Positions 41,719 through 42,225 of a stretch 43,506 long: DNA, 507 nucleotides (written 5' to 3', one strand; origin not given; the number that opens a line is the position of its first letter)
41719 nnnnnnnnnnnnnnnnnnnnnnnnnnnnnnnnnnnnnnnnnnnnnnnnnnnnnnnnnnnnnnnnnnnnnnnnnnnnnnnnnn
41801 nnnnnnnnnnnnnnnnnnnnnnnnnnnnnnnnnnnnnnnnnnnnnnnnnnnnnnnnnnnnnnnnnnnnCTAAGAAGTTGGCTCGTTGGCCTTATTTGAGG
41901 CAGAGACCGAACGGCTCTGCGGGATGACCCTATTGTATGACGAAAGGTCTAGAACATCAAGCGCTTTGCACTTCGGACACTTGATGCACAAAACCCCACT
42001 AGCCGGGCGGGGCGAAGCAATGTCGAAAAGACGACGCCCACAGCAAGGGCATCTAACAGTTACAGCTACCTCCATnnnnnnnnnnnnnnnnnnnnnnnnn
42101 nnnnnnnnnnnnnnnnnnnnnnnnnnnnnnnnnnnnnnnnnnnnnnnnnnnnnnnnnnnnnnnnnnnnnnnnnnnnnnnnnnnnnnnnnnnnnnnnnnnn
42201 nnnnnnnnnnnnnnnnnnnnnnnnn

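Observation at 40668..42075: Com-like zinc finger plus a start-codon-sequestering hairpin gating a three-gene cassette of unknown function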

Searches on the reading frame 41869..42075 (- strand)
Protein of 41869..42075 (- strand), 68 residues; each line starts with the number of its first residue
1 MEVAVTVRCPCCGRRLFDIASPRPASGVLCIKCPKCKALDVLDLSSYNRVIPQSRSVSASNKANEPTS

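Call 3: search_protein_families(library=pfam, proteins=[window:41869-42075:-], max_evalue=1)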
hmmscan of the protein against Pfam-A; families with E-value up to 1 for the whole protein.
window:41869-42075:- (68 aa): 10 families
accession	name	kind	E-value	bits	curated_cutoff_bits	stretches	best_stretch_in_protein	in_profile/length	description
PF24868.1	YABBY_N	-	0.0077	16.2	28.6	0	28-55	30-57/60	YABBY, N-terminal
PF13248.11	Zn_ribbon_3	-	0.013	15.4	27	1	31-41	3-14/26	zinc-ribbon domain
PF03811.18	Zn_ribbon_InsA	-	0.056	13.6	26.1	1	30-41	5-16/35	InsA N-terminal domain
PF14690.11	Zn_ribbon_ISL3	-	0.072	13.9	25.5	1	7-21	3-17/47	zinc-finger of transposase IS204/IS1001/IS1096/IS1165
PF24460.1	DUF7575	-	0.099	12.5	28.5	1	6-16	3-13/28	Domain of unknown function (DUF7575)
PF09538.15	FYDLN_acid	-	0.13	13.4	23.9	1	9-54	12-51/105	Protein of unknown function (FYDLN_acid)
PF22415.1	PSV_ORF131-like_dom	-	0.15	12.4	27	0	26-38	17-30/80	PSV_Hypothetical protein ORF131-like domain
PF01155.25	HypA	-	0.24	11.9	28.9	1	2-41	66-97/112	Hydrogenase/urease nickel incorporation, metallochaperone, hypA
PF23455.1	DUF7129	-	0.28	11.4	30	1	7-23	28-44/45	Domain of unknown function (DUF7129)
PF01667.23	Ribosomal_S27e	-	0.77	10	24.5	0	26-41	3-18/55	Ribosomal protein S27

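Call 4: search_protein_families(library=phrogs, proteins=[window:41869-42075:-], max_evalue=1)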
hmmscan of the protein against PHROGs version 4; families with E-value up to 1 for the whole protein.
window:41869-42075:- (68 aa): 8 families
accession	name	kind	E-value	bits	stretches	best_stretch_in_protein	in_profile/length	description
phrog_6417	-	other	1.8e-08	35.2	1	5-60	6-57/68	translational regulator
phrog_30325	-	unknown function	0.029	15.4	0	28-37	1-10/51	-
phrog_8506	-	unknown function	0.052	14.5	0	30-46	3-18/71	-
phrog_23920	-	unknown function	0.091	13.8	1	4-34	2-33/62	-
phrog_7549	-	unknown function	0.16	13.5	1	23-38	12-27/76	-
phrog_29564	-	unknown function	0.32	12.3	0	7-16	22-31/58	-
phrog_15957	-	unknown function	0.44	11.8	0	29-50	17-38/103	-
phrog_16186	-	unknown function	0.85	10.6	0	7-20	7-20/50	-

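Call 19: search_solved_structures(query=window:41869-42075:-, max_evalue=10, show_alignments=2)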
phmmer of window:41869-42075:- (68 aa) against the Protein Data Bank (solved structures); distinct sequences matched with E-value up to 10: 16.
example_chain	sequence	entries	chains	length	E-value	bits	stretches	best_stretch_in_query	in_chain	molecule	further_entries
4j0m_A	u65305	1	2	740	0.0046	20.3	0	11-48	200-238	Serine/threonine-protein kinase BRI1-like 1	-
4tma_I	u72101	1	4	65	0.016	18.6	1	3-64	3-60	DNA gyrase inhibitor YacG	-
1lv3_A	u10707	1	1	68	0.019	18.4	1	3-64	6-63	HYPOTHETICAL PROTEIN YacG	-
4qiw_P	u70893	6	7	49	0.23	14.9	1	4-28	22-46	DNA-directed RNA polymerase subunit P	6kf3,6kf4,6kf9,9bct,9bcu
28jw_m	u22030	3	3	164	0.45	14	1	9-60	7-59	uS13c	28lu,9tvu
9v21_sC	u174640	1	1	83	0.64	13.5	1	21-51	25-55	Small ribosomal subunit protein eS27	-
9v1j_sC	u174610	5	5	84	0.64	13.5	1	21-51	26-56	Small ribosomal subunit protein eS27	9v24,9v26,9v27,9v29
5gvb_A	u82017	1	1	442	1.1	12.8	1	7-38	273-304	WD repeat and HMG-box DNA-binding protein 1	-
9fhl_W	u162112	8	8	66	1.2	12.7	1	18-37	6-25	Small ribosomal subunit protein eS27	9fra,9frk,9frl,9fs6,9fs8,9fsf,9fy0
9s80_A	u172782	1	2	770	1.3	12.6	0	25-48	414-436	Receptor-like protein kinase BRI1-like 3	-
5ogs_A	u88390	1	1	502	1.3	12.5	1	7-38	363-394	WD repeat and HMG-box DNA-binding protein 1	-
9e71_BY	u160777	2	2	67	1.4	12.4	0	18-37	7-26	Small ribosomal subunit protein eS27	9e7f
9s90_A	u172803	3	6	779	1.5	12.4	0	25-48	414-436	Receptor-like protein kinase BRI1-like 3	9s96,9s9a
9tfy_C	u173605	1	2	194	3.2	11.3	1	8-39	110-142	Casein kinase II subunit beta-1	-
36ro_P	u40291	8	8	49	3.7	11.1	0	4-24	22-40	DNA-directed RNA polymerase subunit Rpo12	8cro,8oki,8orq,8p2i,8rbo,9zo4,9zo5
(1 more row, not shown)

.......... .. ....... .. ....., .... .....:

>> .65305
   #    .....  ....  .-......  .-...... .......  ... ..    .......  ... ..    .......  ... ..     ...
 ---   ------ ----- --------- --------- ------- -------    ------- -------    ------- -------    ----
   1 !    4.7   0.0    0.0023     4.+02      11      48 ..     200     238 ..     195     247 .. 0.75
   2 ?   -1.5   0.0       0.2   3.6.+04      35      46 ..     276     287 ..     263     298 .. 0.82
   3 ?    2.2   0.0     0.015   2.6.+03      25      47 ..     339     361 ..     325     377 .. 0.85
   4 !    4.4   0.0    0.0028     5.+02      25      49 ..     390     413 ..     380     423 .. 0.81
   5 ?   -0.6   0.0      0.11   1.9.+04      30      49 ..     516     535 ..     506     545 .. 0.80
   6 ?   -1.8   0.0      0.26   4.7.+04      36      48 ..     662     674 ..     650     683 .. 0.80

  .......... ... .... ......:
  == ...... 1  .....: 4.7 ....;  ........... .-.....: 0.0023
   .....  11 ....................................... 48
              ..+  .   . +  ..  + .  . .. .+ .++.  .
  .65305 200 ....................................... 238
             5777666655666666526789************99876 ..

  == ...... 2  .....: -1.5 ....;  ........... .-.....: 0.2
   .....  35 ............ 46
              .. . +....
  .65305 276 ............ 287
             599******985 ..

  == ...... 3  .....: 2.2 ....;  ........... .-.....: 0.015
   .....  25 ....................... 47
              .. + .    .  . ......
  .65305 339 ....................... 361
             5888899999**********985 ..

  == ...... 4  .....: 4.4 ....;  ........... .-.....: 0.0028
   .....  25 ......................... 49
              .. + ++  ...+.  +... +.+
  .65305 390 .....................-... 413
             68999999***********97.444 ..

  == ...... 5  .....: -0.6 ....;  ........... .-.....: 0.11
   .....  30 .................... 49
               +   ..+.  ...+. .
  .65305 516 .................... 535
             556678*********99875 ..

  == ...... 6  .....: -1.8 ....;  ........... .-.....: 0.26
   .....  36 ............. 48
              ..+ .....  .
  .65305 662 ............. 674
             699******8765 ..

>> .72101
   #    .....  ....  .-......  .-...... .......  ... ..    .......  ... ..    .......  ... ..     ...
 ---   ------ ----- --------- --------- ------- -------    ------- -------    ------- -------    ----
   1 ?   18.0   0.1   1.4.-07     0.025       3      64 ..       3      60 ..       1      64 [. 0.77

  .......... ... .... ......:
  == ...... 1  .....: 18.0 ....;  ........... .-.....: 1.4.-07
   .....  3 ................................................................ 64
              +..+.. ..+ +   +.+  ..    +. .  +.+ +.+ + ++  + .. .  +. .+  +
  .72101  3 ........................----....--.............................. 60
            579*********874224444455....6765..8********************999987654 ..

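Call 20: search_dna_similar(query=window:41869-42075:-, collection=phages, mode=protein, max_evalue=10, max_rows=30)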
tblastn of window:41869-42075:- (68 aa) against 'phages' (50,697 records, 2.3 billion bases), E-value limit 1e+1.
Records with a match: 20; places in all: 20; records where one place covers at least 80% of the query: 8.
Best place of each record, by identity: <60% 20.
By first word of the organism name: Moraxella 5; Bacteriophage 4; phage 3; Gordonia 2; Enterobacter 2; Evtepia 2; Pseudomonas 1; Syntrophomonadaceae 1.
By host as written in the record: - 6; Moraxella catarrhalis 5; Gordonia terrae 3612 2; Enterobacter hormaechei 2; Pseudomonas aeruginosa 199 1; [Clostridium] innocuum 1; Syntrophomonadaceae 1; Evtepia sp. 900546255 1; and 1 more.
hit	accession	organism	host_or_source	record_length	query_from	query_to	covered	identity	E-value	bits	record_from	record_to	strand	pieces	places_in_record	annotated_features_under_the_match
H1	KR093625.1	Moraxella phage Mcat1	Moraxella catarrhalis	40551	7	68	91%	38.7%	3e-1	34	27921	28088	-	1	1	hypothetical protein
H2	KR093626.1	Moraxella phage Mcat2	Moraxella catarrhalis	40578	7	68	91%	38.7%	3e-1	34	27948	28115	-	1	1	hypothetical protein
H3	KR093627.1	Moraxella phage Mcat3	Moraxella catarrhalis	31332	7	68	91%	37.1%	9e-1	32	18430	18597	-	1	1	hypothetical protein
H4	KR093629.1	Moraxella phage Mcat5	Moraxella catarrhalis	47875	7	68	91%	37.1%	9e-1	32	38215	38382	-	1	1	hypothetical protein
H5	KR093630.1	Moraxella phage Mcat6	Moraxella catarrhalis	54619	7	68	91%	37.1%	9e-1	32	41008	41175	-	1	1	hypothetical protein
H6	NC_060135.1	Gordonia Phage Sephiroth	Gordonia terrae 3612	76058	8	64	84%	40.3%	6e+0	30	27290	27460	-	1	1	32: minor tail protein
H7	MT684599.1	Gordonia Phage Sephiroth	Gordonia terrae 3612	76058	8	64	84%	40.3%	6e+0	30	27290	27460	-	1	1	32: minor tail protein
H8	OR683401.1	Pseudomonas phage Bise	Pseudomonas aeruginosa 199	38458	5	62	85%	32.8%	4e+0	30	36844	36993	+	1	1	none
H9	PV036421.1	phage NatCom_9291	[Clostridium] innocuum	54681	5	39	51%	52.8%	9e-2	35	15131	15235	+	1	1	translational regulator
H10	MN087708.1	Enterobacter phage vB_EhoM-IME523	Enterobacter hormaechei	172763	9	53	66%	40.0%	1e+1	29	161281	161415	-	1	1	long tail fiber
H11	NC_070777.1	Enterobacter phage vB_EhoM-IME523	Enterobacter hormaechei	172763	9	53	66%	40.0%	1e+1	29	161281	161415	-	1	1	tail fiber protein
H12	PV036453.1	Syntrophomonadaceae phage IMGVR 15540650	Syntrophomonadaceae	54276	7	51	66%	35.6%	1e+0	32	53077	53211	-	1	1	hypothetical protein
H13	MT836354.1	Bacteriophage sp.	human fecal samples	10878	7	47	60%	36.6%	6e+0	30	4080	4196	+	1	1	record has no annotation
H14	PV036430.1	phage NatCom_20922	human feces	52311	6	48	63%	32.6%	4e+0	30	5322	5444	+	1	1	hypothetical protein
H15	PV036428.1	phage NatCom_18656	human feces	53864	6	48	63%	32.6%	4e+0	30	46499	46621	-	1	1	hypothetical protein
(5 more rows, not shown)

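Call 37: search_protein_families(library=ncbifam, proteins=[window:41869-42075:-], max_evalue=1)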
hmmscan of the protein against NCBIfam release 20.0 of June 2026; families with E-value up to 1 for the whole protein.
window:41869-42075:- (68 aa): 6 families
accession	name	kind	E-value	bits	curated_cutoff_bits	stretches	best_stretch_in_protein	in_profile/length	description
NF001606.0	PRK00398.1-3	equivalog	0.023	14.5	72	1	5-16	18-29/44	DNA-directed RNA polymerase subunit P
NF001629.0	PRK00415.1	equivalog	0.028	13.9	70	0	21-40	5-24/62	30S ribosomal protein S27e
NF047912.1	ECs_2282_CxxC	subfamily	0.056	13.4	37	1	5-33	1-33/60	ECs_2282 family putative zinc-binding protein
NF011482.0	PRK14892.1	equivalog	0.14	12.1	109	1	5-38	20-50/101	putative transcription elongation factor Elf1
NF001607.0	PRK00398.1-4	equivalog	0.22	11.3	89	1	2-24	24-44/53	DNA-directed RNA polymerase subunit P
NF001638.0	PRK00418.1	equivalog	0.43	10.4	83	0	3-61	4-58/65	DNA gyrase inhibitor YacG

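Call 73: search_protein_families(library=pfam, alignment_id=A8, max_evalue=0.1)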
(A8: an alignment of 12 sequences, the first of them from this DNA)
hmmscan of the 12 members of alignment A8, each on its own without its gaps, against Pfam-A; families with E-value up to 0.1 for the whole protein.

A. member 1, seq(68 aa): 5 families
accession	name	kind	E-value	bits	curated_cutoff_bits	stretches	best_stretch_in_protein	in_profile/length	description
PF24868.1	YABBY_N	-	0.0077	16.2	28.6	0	28-55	30-57/60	YABBY, N-terminal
PF13248.11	Zn_ribbon_3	-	0.013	15.4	27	0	31-41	3-14/26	zinc-ribbon domain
PF03811.18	Zn_ribbon_InsA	-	0.056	13.6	26.1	0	30-41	5-16/35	InsA N-terminal domain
PF14690.11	Zn_ribbon_ISL3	-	0.072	13.9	25.5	0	7-21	3-17/47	zinc-finger of transposase IS204/IS1001/IS1096/IS1165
PF24460.1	DUF7575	-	0.099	12.5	28.5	0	6-16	3-13/28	Domain of unknown function (DUF7575)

B. families by the number of members that match (of 12 scanned): 85 families (the first 25 are shown)
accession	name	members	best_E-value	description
PF13717.11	Zn_ribbon_4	11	4e-05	zinc-ribbon domain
PF13248.11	Zn_ribbon_3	9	8e-06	zinc-ribbon domain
PF24460.1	DUF7575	8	3e-05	Domain of unknown function (DUF7575)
PF09538.15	FYDLN_acid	7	2.4e-05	Protein of unknown function (FYDLN_acid)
PF10122.14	Zn_ribbon_Com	5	8.6e-06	Mu-like prophage protein Com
PF03811.18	Zn_ribbon_InsA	5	0.00038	InsA N-terminal domain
PF12773.13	DZR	5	0.00058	Double zinc ribbon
PF14690.11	Zn_ribbon_ISL3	5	0.0032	zinc-finger of transposase IS204/IS1001/IS1096/IS1165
PF17848.7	Zn_ribbon_ACC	5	0.0039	Acetyl-CoA carboxylase zinc finger domain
PF23454.1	Zn_ribbon_Brz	4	2.2e-07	Transcriptional regulator Brz zinc beta ribbon domain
PF11781.13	Zn_ribbon_RRN7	4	0.00066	Zinc-finger of RNA-polymerase I-specific TFIIB, Rrn7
PF25206.1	DUF7836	4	0.0014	Domain of unknown function (DUF7836)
PF24441.1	DUF7560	4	0.002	Family of unknown function (DUF7560)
PF23451.1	Zn_ribbon_PaaD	4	0.0022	PaaD zinc beta ribbon domain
PF08271.17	Zn_Ribbon_TF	4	0.0025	TFIIB zinc-binding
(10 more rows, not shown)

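Call 74: search_protein_families(library=phrogs, alignment_id=A8, max_evalue=0.01)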
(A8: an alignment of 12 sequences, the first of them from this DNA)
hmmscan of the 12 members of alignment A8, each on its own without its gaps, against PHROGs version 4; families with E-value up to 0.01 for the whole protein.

A. member 1, seq(68 aa): 1 family
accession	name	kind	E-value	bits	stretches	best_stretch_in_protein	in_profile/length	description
phrog_6417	-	other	1.8e-08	35.2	1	5-60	6-57/68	translational regulator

B. families by the number of members that match (of 12 scanned): 13 families
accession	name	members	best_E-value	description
phrog_6417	-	11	2e-11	translational regulator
phrog_5602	-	7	0.00017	-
phrog_13819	-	6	2.2e-05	gpCom control of modification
phrog_9356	-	3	4.2e-05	-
phrog_20049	-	2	7.5e-05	-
phrog_16186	-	2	0.0011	-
phrog_4852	-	2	0.0016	-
phrog_16376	-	1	0.0017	-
phrog_21994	-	1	0.0019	-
phrog_10675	-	1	0.0019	-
phrog_2834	-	1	0.0062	-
phrog_31190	-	1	0.0084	-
phrog_2816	-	1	0.0091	protease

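Call 90: get_annotated_region(hit=H9, flank=3000)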
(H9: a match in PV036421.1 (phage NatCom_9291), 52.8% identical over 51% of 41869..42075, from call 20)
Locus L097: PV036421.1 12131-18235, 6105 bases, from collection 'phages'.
description: Phage NatCom_9291, complete genome.
organism: phage NatCom_9291 (NCBI taxid 3403542)
taxonomy: Viruses; Duplodnaviria; Heunggongvirae; Uroviricota; Caudoviricetes; Ca. Heliusvirales
host: [Clostridium] innocuum; source: human feces; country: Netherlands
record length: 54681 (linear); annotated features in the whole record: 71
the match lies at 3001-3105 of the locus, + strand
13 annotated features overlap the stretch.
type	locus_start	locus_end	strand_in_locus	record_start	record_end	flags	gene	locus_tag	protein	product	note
CDS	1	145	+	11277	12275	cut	-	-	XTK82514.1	hypothetical protein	-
CDS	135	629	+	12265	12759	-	-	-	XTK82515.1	hypothetical protein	-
CDS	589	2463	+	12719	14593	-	-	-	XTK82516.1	hypothetical protein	-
CDS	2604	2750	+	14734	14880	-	-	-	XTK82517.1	hypothetical protein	-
CDS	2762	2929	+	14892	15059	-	-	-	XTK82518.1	hypothetical protein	-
CDS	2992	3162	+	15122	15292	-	-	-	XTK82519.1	translational regulator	-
CDS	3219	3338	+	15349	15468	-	-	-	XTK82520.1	hypothetical protein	-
CDS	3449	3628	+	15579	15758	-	-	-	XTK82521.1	hypothetical protein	-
CDS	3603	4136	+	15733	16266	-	-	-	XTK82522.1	hypothetical protein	-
CDS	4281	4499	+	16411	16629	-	-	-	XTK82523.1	hypothetical protein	-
CDS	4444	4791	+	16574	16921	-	-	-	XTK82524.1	hypothetical protein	-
CDS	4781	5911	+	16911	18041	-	-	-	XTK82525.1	hypothetical protein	-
CDS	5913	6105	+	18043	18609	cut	-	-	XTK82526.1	hypothetical protein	-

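Call 96: find_homologous_proteins(query=A8, max_evalue=0.001)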
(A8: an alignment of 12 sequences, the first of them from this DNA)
Query A8 (12 sequences) (68 aa, profile of the alignment): 113 proteins with E <= 0.001 among 3293 candidates.
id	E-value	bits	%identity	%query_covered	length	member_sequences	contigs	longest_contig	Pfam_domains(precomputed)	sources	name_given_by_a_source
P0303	4.7e-24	102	48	97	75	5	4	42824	-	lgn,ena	-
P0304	2.0e-23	100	58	99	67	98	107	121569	-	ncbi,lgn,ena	-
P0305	1.6e-22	97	43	68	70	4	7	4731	PF23454.2,PF09538.16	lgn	-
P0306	2.2e-22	96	51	91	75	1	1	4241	-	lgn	-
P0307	2.7e-22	96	55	96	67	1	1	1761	-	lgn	-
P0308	3.5e-22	96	57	99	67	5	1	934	-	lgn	-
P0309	5.5e-22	95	46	91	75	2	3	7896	-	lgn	-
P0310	1.3e-21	94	51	66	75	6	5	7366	-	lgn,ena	-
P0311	1.5e-21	94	51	66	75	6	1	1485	-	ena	-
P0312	2.6e-21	93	96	100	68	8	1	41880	-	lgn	-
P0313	3.1e-21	93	57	100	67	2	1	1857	-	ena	-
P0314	4.3e-21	92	56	66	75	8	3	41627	-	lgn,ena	-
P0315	9.1e-21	91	51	97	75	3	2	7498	-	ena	-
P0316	1.4e-20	91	38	88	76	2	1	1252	-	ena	-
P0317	1.4e-20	91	51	97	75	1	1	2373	-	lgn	-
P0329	1.1e-14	72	37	56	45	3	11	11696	PF10122.14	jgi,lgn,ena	jgi:phage FluMu protein Com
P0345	6.8e-11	60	42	56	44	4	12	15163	PF10122.14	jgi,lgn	jgi:phage FluMu protein Com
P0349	1.1e-10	59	34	56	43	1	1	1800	PF10122.14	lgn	-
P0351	1.1e-9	56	44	91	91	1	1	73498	PF10122.14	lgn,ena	-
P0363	2.6e-8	51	55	56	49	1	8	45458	PF13248.12,PF10122.14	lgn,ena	-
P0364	5.0e-8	51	58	56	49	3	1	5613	PF01667.24,PF10122.14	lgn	-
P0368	1.3e-7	49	37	56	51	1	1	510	PF10122.14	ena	-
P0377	4.6e-7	47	46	60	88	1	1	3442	PF10122.14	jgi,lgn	-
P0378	5.9e-7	47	37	56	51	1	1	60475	PF09723.16,PF10122.14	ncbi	ncbi:MAG: Com family DNA-binding transcriptional regulator [Bacillota bacterium]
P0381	1.5e-6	46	33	71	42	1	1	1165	PF13248.12,PF10122.14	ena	-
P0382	1.5e-6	46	33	90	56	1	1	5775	PF10122.14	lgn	-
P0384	2.1e-6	45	45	59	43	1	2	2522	PF10122.14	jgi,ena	jgi:phage FluMu protein Com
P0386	5.9e-6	44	43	51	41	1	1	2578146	PF10122.14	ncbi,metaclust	ncbi:Com family DNA-binding transcriptional regulator [Halothermothrix orenii]|metaclust:status=acti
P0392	9.5e-6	43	57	44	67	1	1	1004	PF10122.14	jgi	-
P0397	1.5e-5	43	46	57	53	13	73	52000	-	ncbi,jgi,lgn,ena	jgi:phage FluMu protein Com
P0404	4.4e-5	41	38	54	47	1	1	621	PF10122.14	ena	-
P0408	2.0e-4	39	40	65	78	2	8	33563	PF10122.14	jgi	jgi:phage FluMu protein Com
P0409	2.1e-4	39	57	50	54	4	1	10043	PF10122.14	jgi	jgi:ribosomal protein L37E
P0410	3.1e-4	38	34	87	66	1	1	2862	PF10122.14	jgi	jgi:phage FluMu protein Com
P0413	6.7e-4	37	41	60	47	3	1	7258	PF13717.12,PF10122.14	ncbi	-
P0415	9.7e-4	37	43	53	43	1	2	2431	PF24460.2,PF13248.12,PF10122.14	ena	-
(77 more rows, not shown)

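Call 97: find_encoding_contigs(protein=P0397, flank=2500, max_places=3)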
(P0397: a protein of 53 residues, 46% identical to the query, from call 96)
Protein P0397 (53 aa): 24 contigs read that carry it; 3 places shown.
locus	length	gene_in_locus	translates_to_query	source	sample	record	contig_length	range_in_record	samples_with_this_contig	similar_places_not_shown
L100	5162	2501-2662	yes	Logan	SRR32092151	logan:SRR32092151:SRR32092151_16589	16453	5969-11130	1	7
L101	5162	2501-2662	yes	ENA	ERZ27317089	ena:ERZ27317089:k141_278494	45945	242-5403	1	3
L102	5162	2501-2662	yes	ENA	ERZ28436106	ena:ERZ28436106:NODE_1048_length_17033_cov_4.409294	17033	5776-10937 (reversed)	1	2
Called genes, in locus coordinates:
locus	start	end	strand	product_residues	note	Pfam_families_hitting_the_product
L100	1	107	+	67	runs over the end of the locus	-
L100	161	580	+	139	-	PF13560:HTH_31, PF01381:HTH_3, PF12844:HTH_19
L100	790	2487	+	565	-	-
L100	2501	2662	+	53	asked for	-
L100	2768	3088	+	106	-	PF12844:HTH_19 (weak), PF13560:HTH_31, PF01381:HTH_3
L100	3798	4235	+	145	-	-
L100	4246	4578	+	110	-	-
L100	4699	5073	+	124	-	PF02452:PemK_toxin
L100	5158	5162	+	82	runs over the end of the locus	PF21757:DUF6870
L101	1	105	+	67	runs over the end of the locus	-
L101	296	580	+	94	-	PF12844:HTH_19, PF13560:HTH_31, PF01381:HTH_3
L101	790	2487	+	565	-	-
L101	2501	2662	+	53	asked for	-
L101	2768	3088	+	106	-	PF12844:HTH_19 (weak), PF13560:HTH_31, PF01381:HTH_3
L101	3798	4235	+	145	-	-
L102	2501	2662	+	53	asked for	-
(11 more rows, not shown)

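Call 98: find_encoding_contigs(protein=P0345, flank=2500, max_places=3)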
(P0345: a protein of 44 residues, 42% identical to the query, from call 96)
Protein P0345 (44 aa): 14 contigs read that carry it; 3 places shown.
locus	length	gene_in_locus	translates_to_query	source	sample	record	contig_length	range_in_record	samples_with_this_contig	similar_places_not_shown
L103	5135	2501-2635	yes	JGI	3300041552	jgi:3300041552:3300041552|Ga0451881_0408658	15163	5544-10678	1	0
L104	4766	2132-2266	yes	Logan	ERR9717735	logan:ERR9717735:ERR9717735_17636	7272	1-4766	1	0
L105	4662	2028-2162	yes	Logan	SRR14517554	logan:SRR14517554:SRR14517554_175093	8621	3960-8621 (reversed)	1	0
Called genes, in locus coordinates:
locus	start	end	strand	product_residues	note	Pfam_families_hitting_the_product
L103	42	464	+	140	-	-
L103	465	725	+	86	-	-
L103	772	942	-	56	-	-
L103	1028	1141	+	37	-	-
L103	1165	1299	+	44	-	-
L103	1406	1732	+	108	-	PF16083:Phage_holin_3_3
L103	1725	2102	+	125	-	PF08291:Peptidase_M15_3, PF05951:Peptidase_M15_2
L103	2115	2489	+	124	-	-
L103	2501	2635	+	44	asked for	PF10122:Zn_ribbon_Com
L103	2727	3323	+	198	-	-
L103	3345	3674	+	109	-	-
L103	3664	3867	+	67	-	-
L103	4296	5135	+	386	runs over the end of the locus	PF13356:Arm-DNA-bind_3, PF22022:Phage_int_M, PF00589:Phage_integrase (weak)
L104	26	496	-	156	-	PF16747:Adhesin_E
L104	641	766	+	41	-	-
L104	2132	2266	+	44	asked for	PF10122:Zn_ribbon_Com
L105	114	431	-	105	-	-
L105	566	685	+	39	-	-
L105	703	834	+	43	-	-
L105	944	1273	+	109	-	PF16083:Phage_holin_3_3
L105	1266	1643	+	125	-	PF08291:Peptidase_M15_3, PF05951:Peptidase_M15_2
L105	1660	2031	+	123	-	-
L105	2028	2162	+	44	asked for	PF10122:Zn_ribbon_Com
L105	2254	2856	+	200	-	-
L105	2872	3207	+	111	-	-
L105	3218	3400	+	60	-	-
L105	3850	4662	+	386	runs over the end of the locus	PF13356:Arm-DNA-bind_3, PF22022:Phage_int_M, PF00589:Phage_integrase (weak)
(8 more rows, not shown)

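Call 100: search_protein_families(library=padloc, proteins=[window:41869-42075:-], max_evalue=0.1)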
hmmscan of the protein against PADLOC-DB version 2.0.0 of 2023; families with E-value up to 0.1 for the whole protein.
window:41869-42075:- (68 aa): 0 families
